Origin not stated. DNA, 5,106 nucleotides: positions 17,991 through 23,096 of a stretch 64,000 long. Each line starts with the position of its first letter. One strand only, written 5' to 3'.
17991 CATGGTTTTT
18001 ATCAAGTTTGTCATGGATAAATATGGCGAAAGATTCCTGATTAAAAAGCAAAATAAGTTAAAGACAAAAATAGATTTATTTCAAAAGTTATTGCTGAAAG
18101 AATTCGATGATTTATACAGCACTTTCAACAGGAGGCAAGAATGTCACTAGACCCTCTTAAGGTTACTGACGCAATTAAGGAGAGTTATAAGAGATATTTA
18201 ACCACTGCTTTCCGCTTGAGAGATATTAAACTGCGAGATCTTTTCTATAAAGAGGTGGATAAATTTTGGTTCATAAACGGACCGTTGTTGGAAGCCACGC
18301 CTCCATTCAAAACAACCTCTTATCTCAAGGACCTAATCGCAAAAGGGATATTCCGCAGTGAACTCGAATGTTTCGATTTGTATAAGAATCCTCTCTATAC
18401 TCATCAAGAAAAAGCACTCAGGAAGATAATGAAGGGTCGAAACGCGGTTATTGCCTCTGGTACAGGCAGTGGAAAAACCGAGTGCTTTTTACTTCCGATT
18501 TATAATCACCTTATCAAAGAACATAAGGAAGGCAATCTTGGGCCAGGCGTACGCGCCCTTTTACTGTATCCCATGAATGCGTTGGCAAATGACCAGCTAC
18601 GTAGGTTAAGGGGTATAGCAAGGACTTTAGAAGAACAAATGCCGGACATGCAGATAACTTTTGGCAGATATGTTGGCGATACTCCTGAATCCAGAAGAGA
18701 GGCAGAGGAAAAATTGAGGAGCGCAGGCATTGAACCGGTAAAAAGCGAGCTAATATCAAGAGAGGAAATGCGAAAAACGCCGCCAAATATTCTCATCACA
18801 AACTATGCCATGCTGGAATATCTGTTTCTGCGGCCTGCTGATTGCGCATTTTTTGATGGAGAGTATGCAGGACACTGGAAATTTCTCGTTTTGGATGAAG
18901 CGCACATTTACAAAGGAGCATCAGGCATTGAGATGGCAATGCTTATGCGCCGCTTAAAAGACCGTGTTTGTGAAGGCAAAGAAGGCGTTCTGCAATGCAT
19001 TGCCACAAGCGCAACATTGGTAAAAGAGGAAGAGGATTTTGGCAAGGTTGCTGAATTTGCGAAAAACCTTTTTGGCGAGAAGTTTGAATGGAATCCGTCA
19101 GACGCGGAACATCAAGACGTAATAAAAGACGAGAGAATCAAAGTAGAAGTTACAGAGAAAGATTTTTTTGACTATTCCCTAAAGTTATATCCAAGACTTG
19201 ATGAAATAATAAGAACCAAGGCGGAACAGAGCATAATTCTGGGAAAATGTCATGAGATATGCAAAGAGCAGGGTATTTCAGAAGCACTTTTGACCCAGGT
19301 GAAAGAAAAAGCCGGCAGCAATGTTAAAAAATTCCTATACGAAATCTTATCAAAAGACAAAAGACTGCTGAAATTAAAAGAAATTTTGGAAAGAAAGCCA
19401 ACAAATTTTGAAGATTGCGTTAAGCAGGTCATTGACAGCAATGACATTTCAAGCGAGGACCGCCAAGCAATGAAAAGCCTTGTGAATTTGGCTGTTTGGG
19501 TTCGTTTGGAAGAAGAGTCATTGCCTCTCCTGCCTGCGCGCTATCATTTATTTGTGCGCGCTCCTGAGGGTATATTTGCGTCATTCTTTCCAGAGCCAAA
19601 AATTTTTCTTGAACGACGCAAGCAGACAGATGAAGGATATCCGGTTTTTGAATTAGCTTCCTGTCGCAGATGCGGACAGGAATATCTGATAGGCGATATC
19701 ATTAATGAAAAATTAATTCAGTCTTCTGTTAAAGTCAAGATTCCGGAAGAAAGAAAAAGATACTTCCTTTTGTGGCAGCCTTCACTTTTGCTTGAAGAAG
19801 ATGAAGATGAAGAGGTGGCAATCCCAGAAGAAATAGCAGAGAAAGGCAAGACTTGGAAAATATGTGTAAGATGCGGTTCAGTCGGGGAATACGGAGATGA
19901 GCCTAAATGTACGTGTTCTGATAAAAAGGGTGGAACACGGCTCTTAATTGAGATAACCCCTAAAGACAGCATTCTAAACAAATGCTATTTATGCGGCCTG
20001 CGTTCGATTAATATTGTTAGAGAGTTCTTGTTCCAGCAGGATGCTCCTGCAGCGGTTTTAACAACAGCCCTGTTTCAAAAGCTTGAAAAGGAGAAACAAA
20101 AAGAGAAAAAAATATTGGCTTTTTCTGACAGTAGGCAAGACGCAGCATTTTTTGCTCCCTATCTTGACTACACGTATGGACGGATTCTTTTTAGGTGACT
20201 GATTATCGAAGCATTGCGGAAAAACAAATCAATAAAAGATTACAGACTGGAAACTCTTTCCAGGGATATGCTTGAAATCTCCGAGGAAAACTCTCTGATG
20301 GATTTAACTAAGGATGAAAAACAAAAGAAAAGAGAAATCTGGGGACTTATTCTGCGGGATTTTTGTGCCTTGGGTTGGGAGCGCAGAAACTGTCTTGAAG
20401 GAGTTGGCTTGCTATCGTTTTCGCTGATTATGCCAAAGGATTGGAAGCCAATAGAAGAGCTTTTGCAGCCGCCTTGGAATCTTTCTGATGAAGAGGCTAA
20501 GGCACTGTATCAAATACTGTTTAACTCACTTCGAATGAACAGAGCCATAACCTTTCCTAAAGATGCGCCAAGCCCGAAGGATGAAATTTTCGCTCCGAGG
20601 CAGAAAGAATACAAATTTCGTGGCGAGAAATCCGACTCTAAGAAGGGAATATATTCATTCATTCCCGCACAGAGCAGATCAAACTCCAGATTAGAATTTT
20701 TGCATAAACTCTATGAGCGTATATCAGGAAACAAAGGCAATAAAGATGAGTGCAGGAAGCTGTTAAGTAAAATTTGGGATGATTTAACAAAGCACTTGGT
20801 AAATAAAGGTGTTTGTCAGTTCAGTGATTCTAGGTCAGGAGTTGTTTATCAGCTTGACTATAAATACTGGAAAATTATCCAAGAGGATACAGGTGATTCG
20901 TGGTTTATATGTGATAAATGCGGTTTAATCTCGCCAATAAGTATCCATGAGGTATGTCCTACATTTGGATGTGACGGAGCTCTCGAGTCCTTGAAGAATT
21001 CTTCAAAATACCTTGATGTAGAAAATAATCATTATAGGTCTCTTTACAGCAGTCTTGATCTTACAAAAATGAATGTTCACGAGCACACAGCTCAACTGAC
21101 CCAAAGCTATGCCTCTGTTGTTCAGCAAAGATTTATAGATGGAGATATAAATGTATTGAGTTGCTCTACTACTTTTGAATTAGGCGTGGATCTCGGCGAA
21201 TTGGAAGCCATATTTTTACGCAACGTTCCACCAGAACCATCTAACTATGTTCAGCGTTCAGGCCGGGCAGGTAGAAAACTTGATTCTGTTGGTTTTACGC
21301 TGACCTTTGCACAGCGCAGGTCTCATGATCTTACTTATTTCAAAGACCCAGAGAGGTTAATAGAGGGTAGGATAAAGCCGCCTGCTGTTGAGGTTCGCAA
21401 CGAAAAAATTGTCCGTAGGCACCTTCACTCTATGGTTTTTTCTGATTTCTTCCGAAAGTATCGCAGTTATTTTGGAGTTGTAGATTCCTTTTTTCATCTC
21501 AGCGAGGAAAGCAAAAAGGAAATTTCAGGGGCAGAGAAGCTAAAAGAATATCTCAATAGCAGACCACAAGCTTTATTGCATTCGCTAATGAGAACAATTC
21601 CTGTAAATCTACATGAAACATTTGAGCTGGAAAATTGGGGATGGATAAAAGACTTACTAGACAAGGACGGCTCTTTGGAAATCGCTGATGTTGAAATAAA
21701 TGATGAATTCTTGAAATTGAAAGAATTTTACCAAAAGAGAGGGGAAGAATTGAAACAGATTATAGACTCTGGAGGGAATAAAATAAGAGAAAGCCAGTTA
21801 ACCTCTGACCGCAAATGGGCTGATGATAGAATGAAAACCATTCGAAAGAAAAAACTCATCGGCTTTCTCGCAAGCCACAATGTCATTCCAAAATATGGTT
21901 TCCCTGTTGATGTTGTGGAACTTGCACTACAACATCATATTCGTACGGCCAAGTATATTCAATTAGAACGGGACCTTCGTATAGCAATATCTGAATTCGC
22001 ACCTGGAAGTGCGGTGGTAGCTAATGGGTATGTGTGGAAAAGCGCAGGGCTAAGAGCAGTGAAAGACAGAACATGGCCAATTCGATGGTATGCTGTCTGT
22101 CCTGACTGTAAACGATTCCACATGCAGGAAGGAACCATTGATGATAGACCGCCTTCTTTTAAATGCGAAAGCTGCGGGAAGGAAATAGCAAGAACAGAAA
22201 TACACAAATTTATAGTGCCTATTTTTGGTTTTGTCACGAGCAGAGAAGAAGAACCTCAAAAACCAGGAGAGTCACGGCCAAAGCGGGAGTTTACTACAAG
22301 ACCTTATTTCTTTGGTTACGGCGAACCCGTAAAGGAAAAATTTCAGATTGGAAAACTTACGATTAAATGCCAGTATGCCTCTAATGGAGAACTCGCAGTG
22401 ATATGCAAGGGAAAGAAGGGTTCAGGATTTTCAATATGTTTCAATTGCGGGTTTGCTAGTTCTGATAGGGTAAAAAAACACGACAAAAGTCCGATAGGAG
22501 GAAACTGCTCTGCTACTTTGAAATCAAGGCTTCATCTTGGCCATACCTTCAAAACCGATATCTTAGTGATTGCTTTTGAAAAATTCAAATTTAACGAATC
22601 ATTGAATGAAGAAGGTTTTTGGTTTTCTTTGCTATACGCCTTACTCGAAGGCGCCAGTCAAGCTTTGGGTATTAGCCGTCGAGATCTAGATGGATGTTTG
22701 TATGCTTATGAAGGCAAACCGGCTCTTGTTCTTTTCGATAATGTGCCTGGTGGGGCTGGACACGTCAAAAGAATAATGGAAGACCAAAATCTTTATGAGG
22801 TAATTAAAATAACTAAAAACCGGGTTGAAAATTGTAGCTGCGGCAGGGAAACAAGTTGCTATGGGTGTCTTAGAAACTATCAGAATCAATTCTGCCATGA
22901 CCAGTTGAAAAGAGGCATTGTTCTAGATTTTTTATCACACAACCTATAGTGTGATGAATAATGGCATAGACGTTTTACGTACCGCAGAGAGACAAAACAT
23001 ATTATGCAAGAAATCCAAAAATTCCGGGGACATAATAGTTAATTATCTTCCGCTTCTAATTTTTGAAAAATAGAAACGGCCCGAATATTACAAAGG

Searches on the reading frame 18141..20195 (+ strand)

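Call 42: search_protein_families(library=pfam, proteins=[window:18141-20195:+], max_evalue=0.00001)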
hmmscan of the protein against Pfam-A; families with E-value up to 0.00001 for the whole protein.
window:18141-20195:+ (685 aa): 2 families
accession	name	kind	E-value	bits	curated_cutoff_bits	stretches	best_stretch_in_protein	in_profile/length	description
PF00270.35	DEAD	-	2.9e-24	86.1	26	1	87-299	2-166/167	DEAD/DEAH box helicase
PF04851.21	ResIII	-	5.6e-06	26.8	22.5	0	85-258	4-138/164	Type III restriction enzyme, res subunit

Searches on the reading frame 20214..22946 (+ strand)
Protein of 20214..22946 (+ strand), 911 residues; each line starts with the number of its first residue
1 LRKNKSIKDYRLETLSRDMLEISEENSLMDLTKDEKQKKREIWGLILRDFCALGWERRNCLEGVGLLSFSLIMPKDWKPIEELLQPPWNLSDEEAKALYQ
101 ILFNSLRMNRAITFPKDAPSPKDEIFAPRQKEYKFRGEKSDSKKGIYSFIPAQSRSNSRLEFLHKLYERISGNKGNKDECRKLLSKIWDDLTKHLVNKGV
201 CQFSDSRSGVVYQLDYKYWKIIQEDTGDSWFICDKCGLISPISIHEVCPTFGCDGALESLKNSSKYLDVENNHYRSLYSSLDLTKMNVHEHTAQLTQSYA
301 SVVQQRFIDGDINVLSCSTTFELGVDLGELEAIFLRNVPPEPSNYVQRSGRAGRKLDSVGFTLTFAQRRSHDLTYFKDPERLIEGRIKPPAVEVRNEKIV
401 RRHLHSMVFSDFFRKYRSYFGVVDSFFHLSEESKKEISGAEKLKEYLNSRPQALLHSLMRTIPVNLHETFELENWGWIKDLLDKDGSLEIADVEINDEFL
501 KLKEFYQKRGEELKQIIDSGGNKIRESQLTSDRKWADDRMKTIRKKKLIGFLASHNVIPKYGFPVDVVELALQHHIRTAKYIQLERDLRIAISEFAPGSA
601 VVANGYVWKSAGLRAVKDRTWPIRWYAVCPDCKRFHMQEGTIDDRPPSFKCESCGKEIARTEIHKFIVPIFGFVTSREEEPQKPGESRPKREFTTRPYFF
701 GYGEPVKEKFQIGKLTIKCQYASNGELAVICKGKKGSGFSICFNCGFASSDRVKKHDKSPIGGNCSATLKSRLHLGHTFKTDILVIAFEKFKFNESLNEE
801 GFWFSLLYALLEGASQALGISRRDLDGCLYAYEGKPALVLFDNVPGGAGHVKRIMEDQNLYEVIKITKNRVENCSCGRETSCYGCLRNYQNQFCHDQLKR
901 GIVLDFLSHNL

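Call 42: search_protein_families(library=pfam, proteins=[window:20214-22946:+], max_evalue=0.00001)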
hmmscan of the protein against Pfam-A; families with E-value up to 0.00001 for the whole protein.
window:20214-22946:+ (911 aa): 2 families
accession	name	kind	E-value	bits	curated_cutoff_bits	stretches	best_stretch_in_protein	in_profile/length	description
PF09369.15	MZB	-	1e-13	52.2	24.2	1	808-886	3-80/80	MrfA Zn-binding domain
PF00271.37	Helicase_C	-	6.1e-11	43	23.5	1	283-354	38-108/110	Helicase conserved C-terminal domain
